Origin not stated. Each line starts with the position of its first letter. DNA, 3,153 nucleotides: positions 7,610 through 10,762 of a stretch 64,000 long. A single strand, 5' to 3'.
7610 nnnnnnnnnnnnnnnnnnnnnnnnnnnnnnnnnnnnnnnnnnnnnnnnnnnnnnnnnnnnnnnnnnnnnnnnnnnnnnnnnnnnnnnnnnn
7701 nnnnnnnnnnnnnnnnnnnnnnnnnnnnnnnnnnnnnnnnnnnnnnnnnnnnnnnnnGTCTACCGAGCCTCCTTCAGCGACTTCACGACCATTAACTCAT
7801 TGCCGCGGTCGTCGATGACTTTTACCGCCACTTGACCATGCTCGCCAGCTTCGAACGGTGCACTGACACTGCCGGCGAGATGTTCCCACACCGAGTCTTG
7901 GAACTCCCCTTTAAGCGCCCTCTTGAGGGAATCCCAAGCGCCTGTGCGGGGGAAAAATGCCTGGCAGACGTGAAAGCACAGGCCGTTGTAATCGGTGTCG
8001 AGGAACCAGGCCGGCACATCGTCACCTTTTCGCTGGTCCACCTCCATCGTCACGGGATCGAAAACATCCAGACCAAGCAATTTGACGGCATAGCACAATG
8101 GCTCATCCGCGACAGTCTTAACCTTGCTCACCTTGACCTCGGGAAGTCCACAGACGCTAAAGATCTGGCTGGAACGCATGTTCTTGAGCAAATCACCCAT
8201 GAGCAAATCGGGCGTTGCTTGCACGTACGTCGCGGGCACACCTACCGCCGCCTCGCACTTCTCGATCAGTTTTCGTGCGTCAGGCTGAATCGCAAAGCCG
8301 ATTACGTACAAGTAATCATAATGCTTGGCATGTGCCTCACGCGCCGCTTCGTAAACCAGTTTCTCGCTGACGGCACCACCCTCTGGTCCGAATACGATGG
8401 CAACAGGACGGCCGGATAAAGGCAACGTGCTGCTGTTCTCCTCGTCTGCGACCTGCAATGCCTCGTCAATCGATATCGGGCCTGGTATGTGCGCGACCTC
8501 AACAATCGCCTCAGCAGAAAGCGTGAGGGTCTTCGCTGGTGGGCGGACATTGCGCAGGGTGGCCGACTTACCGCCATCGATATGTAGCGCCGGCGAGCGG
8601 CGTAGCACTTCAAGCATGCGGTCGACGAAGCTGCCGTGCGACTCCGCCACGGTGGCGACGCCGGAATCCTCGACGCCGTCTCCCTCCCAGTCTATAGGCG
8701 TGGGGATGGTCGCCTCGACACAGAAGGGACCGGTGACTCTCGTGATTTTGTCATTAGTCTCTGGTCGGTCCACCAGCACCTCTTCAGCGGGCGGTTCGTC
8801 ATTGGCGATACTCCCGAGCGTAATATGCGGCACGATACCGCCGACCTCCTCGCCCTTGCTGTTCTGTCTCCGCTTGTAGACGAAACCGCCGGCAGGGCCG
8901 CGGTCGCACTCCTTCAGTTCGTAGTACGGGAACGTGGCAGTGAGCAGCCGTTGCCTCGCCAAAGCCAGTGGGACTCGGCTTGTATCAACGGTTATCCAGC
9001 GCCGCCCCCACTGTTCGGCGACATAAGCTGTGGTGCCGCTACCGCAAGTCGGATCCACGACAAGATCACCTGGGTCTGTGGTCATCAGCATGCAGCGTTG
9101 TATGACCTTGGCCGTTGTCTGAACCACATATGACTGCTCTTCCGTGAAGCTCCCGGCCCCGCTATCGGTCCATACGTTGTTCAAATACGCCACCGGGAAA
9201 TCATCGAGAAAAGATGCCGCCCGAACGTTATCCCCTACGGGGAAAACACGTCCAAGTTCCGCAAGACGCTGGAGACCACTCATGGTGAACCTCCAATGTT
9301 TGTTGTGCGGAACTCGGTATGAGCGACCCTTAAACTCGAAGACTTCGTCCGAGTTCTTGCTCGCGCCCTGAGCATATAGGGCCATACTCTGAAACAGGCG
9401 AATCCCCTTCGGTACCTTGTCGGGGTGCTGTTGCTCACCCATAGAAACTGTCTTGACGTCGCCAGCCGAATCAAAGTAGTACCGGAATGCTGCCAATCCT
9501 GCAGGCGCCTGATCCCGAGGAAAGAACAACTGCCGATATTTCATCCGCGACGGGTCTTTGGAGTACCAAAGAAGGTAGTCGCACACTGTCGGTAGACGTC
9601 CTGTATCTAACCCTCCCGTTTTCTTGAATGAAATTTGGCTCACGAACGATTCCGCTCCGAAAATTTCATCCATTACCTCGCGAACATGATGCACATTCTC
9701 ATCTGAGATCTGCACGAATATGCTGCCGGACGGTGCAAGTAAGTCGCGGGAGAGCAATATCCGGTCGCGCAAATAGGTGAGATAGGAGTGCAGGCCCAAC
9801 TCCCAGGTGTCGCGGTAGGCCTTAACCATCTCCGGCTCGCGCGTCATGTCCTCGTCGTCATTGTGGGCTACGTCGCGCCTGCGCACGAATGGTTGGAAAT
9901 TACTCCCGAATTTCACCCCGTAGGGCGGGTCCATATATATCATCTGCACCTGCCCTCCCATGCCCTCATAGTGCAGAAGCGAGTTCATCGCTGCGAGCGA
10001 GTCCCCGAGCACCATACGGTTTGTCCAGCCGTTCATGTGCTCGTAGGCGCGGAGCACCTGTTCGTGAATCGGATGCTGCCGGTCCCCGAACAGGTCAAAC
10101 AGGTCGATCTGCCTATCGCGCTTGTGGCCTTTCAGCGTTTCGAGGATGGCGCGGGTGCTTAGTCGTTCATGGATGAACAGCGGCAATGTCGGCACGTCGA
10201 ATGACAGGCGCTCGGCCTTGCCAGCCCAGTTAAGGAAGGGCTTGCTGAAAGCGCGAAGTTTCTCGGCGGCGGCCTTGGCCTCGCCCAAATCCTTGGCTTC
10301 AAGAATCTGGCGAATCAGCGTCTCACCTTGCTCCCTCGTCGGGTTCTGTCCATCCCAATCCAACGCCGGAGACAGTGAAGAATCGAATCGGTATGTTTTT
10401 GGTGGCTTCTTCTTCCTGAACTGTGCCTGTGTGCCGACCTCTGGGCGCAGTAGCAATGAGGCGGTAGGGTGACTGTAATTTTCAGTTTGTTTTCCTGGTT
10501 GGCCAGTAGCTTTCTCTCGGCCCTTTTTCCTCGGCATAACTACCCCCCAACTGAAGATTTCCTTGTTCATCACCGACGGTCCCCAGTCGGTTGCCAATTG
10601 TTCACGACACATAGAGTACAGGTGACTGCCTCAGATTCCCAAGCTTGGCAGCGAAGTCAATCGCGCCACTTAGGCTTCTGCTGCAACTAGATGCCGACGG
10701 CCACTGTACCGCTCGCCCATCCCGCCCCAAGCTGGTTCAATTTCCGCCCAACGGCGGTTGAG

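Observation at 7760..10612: Unusually long Type III Mod subunit (about 925-950 aa) with roughly 400 aa after motif I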

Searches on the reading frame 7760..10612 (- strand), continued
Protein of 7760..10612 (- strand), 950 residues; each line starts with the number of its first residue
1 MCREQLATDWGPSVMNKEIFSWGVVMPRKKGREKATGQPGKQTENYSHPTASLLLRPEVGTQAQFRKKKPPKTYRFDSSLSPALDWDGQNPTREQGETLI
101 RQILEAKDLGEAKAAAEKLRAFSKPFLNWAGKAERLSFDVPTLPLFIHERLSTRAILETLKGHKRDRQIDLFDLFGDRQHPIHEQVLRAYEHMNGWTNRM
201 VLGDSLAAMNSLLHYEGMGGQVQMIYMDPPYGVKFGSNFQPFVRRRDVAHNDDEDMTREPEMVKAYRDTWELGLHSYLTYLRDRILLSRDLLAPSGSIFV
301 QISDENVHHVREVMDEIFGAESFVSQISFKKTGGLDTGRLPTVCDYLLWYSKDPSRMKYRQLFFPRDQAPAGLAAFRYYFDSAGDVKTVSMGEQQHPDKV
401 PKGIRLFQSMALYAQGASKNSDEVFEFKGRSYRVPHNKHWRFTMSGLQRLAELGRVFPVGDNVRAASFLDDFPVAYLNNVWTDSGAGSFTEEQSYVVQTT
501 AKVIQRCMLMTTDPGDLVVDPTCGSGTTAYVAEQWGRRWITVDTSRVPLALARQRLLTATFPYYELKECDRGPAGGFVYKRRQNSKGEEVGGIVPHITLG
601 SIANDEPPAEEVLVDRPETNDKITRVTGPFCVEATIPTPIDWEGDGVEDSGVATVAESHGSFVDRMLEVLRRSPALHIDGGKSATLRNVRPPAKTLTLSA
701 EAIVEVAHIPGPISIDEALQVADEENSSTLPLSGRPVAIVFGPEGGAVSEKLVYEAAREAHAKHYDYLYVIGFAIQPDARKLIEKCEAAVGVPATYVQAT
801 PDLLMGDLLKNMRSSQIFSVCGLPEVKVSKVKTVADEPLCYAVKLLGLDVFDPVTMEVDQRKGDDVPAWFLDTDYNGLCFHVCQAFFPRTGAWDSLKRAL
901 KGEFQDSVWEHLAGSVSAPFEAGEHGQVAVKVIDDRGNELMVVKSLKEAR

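Call 9: search_solved_structures(query=window:7760-10612:-, max_evalue=0.01)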
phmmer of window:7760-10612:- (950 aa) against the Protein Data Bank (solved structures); distinct sequences matched with E-value up to 0.01: 15.
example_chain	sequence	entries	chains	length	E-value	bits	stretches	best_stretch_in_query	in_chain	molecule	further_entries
6k0w_B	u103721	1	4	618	3.6e-15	58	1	197-355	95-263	Adenine specific DNA methyltransferase (Mod)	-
4zcf_A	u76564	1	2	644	1.7e-09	39.1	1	197-356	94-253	Restriction endonuclease EcoP15I, modification subunit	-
7dsu_A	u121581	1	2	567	2.9e-08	35.1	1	193-327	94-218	Mbo45V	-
6pbd_A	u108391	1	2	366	1.7e-07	32.6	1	494-556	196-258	Modification methylase CcrMI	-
8s9n_A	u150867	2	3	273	1.5e-05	26.1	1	502-560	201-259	DNA cytosine-N4 methyltransferase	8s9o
8s9m_A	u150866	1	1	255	2.5e-05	25.4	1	502-560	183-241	DNA cytosine-N4 methyltransferase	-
2zie_A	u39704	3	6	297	5e-05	24.4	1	476-567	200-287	Putative modification methylase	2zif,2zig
8urk_A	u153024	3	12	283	0.0001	23.4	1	488-558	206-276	Methyltransferase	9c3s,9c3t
9c3u_A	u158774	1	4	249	0.00016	22.8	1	488-556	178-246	Methyltransferase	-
5hek_A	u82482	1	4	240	0.00038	21.5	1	483-556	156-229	Adenine specific DNA methyltransferase (DpnA)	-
5hfj_A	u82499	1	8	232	0.00046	21.2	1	483-556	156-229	Adenine specific DNA methyltransferase (DpnA)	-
1eg2_A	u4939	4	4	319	0.00068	20.6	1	478-547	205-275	MODIFICATION METHYLASE RSRI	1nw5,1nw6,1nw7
1nw8_A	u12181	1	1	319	0.00073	20.5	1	478-547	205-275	MODIFICATION METHYLASE RSRI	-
1g60_A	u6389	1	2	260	0.00096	20.1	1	494-544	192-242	Adenine-specific Methyltransferase MboIIA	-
1boo_A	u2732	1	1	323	0.0013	19.8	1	500-552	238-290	PROTEIN (N-4 CYTOSINE-SPECIFIC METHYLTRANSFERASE PVU II)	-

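Call 27: search_dna_similar(query=window:7763-10612:-, collection=plasmids, mode=protein, max_rows=15)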
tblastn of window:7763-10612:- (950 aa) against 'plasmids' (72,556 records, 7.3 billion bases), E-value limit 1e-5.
Records with a match: 277; places in all: 281; records where one place covers at least 80% of the query: 34.
Best place of each record, by identity: 60-80% 1; <60% 276.
By first word of the organism name: Acinetobacter 38; Salmonella 23; Escherichia 21; Enterococcus 21; Lactococcus 10; Listeria 10; Pseudomonas 8; Rhizobium 6; Rhodococcus 6; Vibrio 6; and 83 more.
By predicted mobility (MOB-suite, as given by PLSDB): mobilizable 120; non-mobilizable 100; conjugative 57.
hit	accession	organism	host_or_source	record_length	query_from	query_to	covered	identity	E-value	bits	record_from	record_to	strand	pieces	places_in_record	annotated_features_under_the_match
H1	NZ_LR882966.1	Planktothrix agardhii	-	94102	26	939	96%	60.2%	0e+0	1072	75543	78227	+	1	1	site-specific DNA-methyltransferase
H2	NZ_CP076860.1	Mycobacterium avium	Homo sapiens,sputum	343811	23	950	98%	57.6%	0e+0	1030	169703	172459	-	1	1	DNA methyltransferase | BPTD_3080 family restriction endonuclease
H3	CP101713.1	Synechocystis sp. B12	cell culture,mangrove water from the ...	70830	34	948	96%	58.1%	0e+0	1028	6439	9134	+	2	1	none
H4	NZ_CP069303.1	Shinella sp. PSBB067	monoisolate,Minnesota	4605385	40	949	96%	51.3%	0e+0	883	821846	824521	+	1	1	none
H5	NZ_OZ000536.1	Shinella sp. WSC3-e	-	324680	43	950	96%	51.1%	0e+0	882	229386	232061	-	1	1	site-specific DNA-methyltransferase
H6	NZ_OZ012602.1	Shinella sp. WSD5-1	-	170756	43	950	96%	51.1%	0e+0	882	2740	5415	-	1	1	site-specific DNA-methyltransferase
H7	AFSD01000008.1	Agrobacterium tumefaciens F2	soil near Harbin Institute of Technology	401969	46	950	95%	51.1%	0e+0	861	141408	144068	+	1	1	mod: putative DNA methylase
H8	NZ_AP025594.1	Thermus brockianus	-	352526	138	948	85%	45.9%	3e-109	605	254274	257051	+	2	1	site-specific DNA-methyltransferase | IS4 family transposase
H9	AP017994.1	Planktothrix agardhii NIES-204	-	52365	125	946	87%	44.2%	0e+0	638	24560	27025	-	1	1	DNA methylase, putative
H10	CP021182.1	Rhizorhabdus wittichii DC-6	activated sludge of a wastewater ...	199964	42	947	95%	40.0%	2e-126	572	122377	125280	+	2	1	site-specific DNA-methyltransferase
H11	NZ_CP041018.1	Sphingobium fuliginis ATCC 27551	cell culture,Water of rice field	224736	42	947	95%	39.9%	2e-125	568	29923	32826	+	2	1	site-specific DNA-methyltransferase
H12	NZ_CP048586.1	Agrobacterium pusense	walnut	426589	28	947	96%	38.5%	1e-118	530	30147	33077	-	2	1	site-specific DNA-methyltransferase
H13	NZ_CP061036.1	Sphingomonas aliaeris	whole organism,Pork steak,pork steak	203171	23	943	96%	37.0%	3e-95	490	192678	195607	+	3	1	DUF3883 domain-containing protein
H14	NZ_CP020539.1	Sphingobium herbicidovorans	cell culture,soil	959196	42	947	95%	37.2%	1e-150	501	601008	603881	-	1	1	site-specific DNA-methyltransferase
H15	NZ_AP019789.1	Methylomagnum ishizawai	-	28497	125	948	86%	40.5%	2e-121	555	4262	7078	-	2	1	site-specific DNA-methyltransferase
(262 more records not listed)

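Call 36: get_annotated_region(hit=H2, flank=6000)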
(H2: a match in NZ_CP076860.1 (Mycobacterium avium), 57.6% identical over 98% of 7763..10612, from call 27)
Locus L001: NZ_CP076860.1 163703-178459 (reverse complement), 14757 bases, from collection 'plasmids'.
description: Mycobacterium avium subsp. hominissuis strain OCU901s_S2_2s plasmid pS2b, complete sequence
organism: Mycobacterium avium (NCBI taxid 439334)
taxonomy: Bacteria; Actinomycetota; Actinomycetes; Mycobacteriales; Mycobacteriaceae; Mycobacterium; Mycobacterium avium
host: -; source: Homo sapiens,sputum; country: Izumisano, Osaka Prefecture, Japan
typing (MOB-suite, as given by PLSDB): mobilizable; relaxase MOBP
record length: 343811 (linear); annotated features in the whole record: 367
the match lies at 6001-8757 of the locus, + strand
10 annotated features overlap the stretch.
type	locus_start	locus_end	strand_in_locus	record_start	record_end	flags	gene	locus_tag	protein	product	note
CDS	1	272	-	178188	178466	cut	-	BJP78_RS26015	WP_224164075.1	DUF1778 domain-containing protein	-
CDS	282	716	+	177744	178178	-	-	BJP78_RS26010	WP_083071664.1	hypothetical protein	-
CDS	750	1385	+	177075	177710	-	-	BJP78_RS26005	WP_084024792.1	nucleotidyl transferase AbiEii/AbiGii toxin family protein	-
CDS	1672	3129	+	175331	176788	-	-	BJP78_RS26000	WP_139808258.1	hypothetical protein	-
CDS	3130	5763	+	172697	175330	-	-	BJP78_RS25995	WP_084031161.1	hypothetical protein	-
CDS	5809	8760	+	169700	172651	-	-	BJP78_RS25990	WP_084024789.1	DNA methyltransferase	GO:0006306 - DNA methylation [Evidence IEA]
CDS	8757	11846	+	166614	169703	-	-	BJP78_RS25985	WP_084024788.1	BPTD_3080 family restriction endonuclease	-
CDS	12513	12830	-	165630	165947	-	-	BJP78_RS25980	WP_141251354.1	hypothetical protein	-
CDS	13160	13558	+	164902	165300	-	tnpA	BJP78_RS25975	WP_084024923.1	IS200/IS605 family transposase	-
CDS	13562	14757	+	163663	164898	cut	-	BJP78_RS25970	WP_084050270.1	RNA-guided endonuclease TnpB family protein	-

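Call 37: get_annotated_region(hit=H1, flank=6000)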
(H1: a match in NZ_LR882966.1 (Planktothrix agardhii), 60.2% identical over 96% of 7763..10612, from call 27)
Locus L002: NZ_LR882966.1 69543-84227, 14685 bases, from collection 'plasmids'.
description: Planktothrix agardhii strain No.66 plasmid p3
organism: Planktothrix agardhii (NCBI taxid 1160)
taxonomy: Bacteria; Cyanobacteriota; Cyanophyceae; Oscillatoriales; Microcoleaceae; Planktothrix; Planktothrix agardhii
host: -; source: -; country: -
typing (MOB-suite, as given by PLSDB): non-mobilizable
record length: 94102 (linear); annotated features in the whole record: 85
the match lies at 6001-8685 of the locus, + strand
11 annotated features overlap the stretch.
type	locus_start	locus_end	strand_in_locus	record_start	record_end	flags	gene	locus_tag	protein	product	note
CDS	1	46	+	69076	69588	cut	-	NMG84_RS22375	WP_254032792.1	MerR family transcriptional regulator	GO:0006355 - regulation of DNA-templated transcription [Evidence IEA]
CDS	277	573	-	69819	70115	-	-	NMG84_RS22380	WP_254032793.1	HNH endonuclease signature motif containing protein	-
CDS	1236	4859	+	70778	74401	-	-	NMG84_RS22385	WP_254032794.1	hypothetical protein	-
CDS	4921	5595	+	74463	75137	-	-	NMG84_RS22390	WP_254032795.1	site-specific integrase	GO:0015074 - DNA integration [Evidence IEA]; GO:0006310 - DNA recombination [Evidence IEA]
CDS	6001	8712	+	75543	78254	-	-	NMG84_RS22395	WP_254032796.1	site-specific DNA-methyltransferase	GO:0009307 - DNA restriction-modification system [Evidence IEA]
CDS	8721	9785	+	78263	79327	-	-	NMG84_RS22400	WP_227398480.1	hypothetical protein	-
CDS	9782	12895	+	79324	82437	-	-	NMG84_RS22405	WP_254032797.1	BPTD_3080 family restriction endonuclease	-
CDS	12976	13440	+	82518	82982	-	-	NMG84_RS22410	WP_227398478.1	hypothetical protein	-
CDS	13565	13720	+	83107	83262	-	-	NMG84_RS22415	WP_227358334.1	hypothetical protein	-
CDS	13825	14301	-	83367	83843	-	-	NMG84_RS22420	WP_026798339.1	hypothetical protein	-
CDS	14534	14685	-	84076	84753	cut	-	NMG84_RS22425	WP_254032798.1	hypothetical protein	-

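Call 52: predict_structure(alignment_id=A3)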
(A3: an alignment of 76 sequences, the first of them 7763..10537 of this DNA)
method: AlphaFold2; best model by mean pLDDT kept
length: 925 residues; sequences in the alignment: 76
mean_pLDDT: 56.7   pTM: 0.37
mean pLDDT of the five models: 56.7, 56.2, 55.6, 55.0, 50.7
residues with pLDDT >= 90: 27; 70-90: 278; 50-70: 219; < 50: 401
segments of 3 or more residues with pLDDT < 50: 1-68, 98-132, 140-195, 201-251, 344-346, 462-465, 468-472, 498-500, 517-615, 621-634, 654-656, 702-707, 776-796, 826-832, 865-871, 874-878
pLDDT, mean of each block of 10 residues (from residue 1): 33 32 27 27 26 27 43 70 74 56 30 27 35 49 39 40 31 26 30 46 38 31 34 36 42 58 73 78 78 89 70 56 89 84 56 81 72 66 88 83 89 88 89 87 79 77 48 69 80 56 62 52 34 30 32 38 39 38 38 31 30 47 45 57 65 55 69 75 52 57 51 75 77 83 73 75 78 53 34 49 74 78 55 58 72 59 50 50 60 78 71 68 76
secondary structure, 60 per line:
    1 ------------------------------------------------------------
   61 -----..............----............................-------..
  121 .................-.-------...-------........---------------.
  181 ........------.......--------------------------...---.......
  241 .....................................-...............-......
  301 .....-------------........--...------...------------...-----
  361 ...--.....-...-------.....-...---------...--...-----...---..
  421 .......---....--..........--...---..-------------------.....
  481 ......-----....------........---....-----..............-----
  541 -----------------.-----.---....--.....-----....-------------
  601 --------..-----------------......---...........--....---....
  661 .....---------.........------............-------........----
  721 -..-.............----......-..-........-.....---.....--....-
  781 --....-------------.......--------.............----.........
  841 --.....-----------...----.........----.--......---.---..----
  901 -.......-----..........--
elements in order (helices of 4 or more, strands of 3 or more residues): H66-79 H84-111 H119-137 H157-164 H180-188 E195-201 H234-266 E267-277 H279-293 E298-305 E319-326 E338-340 E353-355 E361-363 H366-370 E382-386 E388-390 E400-402 E405-407 E413-415 H419-427 E431-434 E437-443 E449-451 H476-486 E492-495 H502-509 E513-516 H522-535 E568-571 H574-578 E584-587 H628-633 H637-647 E650-653 E657-665 E675-680 H690-701 E709-716 H725-737 E742-747 H752-759 H761-765 E769-773 H776-779 H783-786 E800-806 E815-827 E832-837 E843-847 E859-861 H866-874 H882-887 E902-908 E914-920

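Call 53: search_protein_families(library=pfam, proteins=[L002:8721-9785:+], max_evalue=0.01)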
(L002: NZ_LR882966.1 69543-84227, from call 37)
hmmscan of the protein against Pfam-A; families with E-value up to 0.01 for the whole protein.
L002:8721-9785:+ (354 aa): 0 families

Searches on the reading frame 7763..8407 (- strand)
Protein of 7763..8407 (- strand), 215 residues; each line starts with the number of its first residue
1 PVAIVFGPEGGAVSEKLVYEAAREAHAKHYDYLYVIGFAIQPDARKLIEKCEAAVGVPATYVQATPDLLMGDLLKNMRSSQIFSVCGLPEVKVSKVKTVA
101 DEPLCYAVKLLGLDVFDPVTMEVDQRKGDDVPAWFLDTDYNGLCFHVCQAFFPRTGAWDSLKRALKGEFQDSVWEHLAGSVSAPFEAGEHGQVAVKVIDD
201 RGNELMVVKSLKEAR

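Call 34: search_protein_families(library=padloc, proteins=[window:7763-8407:-], max_evalue=0.01)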
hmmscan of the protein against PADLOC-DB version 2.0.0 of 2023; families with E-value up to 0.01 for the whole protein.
window:7763-8407:- (215 aa): 1 family
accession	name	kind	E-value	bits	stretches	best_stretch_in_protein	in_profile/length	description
PDLC03632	MTase_III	-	3.5e-24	82.9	1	3-208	765-980/983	Type III methyltransferase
